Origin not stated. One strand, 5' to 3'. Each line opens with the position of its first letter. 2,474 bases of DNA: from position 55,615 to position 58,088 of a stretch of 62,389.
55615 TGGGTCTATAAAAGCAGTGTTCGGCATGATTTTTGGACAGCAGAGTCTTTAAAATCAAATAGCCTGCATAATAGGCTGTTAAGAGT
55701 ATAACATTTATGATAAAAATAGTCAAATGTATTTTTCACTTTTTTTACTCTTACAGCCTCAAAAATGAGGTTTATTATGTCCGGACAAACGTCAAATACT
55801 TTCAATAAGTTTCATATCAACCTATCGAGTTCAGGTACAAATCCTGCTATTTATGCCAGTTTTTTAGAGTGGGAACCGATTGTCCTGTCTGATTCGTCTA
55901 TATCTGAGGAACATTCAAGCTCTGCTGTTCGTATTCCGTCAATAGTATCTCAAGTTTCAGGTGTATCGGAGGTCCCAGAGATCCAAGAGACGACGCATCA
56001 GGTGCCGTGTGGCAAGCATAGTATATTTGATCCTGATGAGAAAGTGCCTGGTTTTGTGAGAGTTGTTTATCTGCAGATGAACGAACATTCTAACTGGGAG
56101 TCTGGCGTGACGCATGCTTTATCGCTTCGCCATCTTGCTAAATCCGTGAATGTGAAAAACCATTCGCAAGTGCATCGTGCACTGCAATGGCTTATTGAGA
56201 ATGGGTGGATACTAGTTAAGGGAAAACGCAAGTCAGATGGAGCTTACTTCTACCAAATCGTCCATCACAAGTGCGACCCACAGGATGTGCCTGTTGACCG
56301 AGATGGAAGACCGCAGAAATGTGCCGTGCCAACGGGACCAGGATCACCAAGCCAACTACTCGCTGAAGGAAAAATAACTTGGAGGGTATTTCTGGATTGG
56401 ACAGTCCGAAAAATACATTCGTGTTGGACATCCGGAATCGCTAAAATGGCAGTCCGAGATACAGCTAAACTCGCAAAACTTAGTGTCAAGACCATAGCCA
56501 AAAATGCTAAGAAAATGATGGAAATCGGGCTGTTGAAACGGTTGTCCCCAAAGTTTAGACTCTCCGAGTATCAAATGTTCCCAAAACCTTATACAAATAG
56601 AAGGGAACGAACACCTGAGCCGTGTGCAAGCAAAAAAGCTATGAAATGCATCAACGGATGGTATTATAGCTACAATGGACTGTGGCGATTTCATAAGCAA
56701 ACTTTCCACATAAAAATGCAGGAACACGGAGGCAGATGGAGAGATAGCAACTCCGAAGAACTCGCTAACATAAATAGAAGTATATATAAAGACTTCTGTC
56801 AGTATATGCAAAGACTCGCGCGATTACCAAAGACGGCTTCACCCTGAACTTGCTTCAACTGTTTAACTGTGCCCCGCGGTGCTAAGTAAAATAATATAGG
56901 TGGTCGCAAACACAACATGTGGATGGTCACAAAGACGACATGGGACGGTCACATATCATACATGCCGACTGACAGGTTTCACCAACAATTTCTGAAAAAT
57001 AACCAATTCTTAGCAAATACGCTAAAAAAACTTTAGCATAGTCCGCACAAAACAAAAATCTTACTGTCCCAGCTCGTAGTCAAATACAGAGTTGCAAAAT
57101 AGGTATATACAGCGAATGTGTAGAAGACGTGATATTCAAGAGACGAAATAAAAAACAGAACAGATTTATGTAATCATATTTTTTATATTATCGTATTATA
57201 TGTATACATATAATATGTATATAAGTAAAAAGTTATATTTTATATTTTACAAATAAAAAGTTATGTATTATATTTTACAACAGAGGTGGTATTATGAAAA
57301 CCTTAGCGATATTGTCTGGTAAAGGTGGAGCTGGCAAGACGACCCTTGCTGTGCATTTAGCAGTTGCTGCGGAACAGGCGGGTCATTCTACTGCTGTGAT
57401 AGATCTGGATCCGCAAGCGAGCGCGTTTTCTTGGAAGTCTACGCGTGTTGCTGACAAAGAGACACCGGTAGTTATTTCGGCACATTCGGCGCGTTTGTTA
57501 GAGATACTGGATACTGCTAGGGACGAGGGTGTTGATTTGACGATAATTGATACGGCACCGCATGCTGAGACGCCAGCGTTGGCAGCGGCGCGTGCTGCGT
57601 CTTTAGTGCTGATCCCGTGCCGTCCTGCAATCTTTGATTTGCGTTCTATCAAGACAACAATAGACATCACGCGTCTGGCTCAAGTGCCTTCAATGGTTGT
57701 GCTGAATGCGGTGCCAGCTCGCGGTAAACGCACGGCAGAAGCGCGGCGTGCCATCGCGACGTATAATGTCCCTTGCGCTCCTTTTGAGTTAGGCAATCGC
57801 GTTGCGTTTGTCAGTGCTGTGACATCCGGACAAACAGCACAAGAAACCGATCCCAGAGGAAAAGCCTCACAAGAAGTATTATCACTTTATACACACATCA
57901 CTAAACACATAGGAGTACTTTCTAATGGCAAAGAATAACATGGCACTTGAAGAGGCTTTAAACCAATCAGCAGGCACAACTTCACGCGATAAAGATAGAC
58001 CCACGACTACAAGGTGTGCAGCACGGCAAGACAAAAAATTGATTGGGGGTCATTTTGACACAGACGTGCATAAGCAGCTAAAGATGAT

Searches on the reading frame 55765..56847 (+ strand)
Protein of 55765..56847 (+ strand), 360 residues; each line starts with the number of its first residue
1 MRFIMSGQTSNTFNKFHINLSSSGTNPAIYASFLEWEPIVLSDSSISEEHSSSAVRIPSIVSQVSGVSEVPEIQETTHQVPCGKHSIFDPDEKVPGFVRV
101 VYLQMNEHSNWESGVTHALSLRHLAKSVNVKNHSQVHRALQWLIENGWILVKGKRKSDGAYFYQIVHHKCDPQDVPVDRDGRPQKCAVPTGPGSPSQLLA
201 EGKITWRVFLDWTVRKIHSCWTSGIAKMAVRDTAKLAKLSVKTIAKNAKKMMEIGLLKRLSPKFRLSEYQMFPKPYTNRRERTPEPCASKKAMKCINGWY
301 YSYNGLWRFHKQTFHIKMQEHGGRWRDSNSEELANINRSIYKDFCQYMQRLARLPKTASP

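Call 21: search_protein_families(library=pfam, proteins=[window:55765-56847:+], max_evalue=0.001)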
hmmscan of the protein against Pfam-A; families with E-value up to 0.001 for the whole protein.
window:55765-56847:+ (360 aa): 2 families
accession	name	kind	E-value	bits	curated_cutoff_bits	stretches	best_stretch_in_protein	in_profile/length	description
PF13730.12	HTH_36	-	7.1e-05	23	25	0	99-149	8-55/55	Helix-turn-helix domain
PF25212.1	HVO_A0114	-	0.00013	22.1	27.6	0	117-154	35-71/84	HVO_A0114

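Call 64: search_protein_families(library=ncbifam, proteins=[window:55765-56847:+], max_evalue=0.01)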
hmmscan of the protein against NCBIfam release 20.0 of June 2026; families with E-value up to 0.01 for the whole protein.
window:55765-56847:+ (360 aa): 0 families

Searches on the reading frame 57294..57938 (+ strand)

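Call 22: search_protein_families(library=pfam, proteins=[window:57294-57938:+], max_evalue=0.001)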
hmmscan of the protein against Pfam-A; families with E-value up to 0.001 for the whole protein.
window:57294-57938:+ (214 aa): 11 families
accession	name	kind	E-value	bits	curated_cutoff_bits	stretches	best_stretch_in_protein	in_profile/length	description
PF01656.29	CbiA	-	2e-16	60.5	25.4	1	4-180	1-123/125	CobQ/CobB/MinD/ParA nucleotide binding domain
PF13614.12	AAA_31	-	3.2e-14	53.7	27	1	1-46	1-46/177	AAA domain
PF09140.17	MipZ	-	2.2e-09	37.4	20.7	1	9-45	8-44/262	ATPase MipZ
PF10609.15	ParA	-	4.7e-08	33.2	27.1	1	2-39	4-41/246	NUBPL iron-transfer P-loop NTPase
PF07015.17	VirC1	-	2.5e-06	27.4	24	1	1-175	1-185/231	VirC1 protein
PF02374.21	ArsA_ATPase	-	3.1e-06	27.1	24.3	1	6-43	5-42/305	Anion-transporting ATPase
PF20720.3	nSTAND3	-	0.00026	21.2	27.2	1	4-36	19-51/155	Novel STAND NTPase 3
PF00448.28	SRP54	-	0.00039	20.6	22.7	1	4-91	3-95/196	SRP54-type protein, GTPase domain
PF06414.18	Zeta_toxin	-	0.00043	20.2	22.3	1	3-88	17-103/199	Zeta toxin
PF03029.23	ATP_bind_1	-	0.00063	20.1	27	0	9-49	3-43/240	Conserved hypothetical ATP binding protein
PF13481.12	AAA_25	-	0.00074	19.6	27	0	2-34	33-64/195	AAA domain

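Call 64: search_protein_families(library=ncbifam, proteins=[window:57294-57938:+], max_evalue=0.01)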
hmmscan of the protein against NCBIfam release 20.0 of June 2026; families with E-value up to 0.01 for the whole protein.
window:57294-57938:+ (214 aa): 30 families (the best 25 are shown)
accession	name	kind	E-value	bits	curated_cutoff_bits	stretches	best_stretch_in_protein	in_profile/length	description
NF041546.1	ParA_partition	equivalog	8.3e-52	175.7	180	1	4-199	2-201/203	ParA family partition ATPase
TIGR03371.1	cellulose_yhjQ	equivalog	5e-13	49.1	157.85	1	1-41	1-41/246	cellulose biosynthesis protein BcsQ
TIGR03453.1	partition_RepA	equivalog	4.2e-12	45.6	348.45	2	3-43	106-146/387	plasmid partitioning protein RepA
TIGR01969.1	minD_arch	subfamily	2.4e-09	36.7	201.75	1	3-39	2-38/251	cell division ATPase MinD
TIGR03815.1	CpaE_hom_Actino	equivalog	1.1e-08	34.6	154.45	1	3-43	113-153/340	septum site-determining protein Ssd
NF041136.1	MrpORP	equivalog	3.1e-08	33.3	450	1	3-39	7-43/365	iron-sulfur cluster carrier protein MrpORP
NF010423.0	PRK13849.1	equivalog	4.6e-07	29.4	313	1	1-174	1-184/231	conjugal transfer ATPase VirC1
TIGR01007.1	eps_fam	subfamily_domain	1.5e-06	27.9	108.05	1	1-44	17-60/204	polysaccharide biosynthesis tyrosine autokinase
NF010443.0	PRK13869.1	subfamily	2.1e-06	26.8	446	1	3-44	123-164/405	plasmid-partitioning protein RepA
NF047398.1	AAA_KGGVGR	domain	1.1e-05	25.9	90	1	1-51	2-52/190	KGGVGR-motif variant AAA ATPase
TIGR01968.1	minD_bact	equivalog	3.6e-05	23.2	212.9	1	3-39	3-39/261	septum site-determining protein MinD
TIGR00345.1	GET3_arsA_TRC40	subfamily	7.9e-05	22.3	135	1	7-43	2-38/299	TRC40/GET3/ArsA family transport-energizing ATPase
NF053622.1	ATPseBagAMYCTU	equivalog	8.1e-05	22.2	400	1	3-62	8-68/325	ATPase BagA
NF008669.0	PRK11670.1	equivalog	0.00014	20.9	348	1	4-39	110-145/369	iron-sulfur cluster carrier protein ApbC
NF008079.0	PRK10818.1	equivalog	0.00016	21.1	508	1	4-39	5-40/270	septum site-determining protein MinD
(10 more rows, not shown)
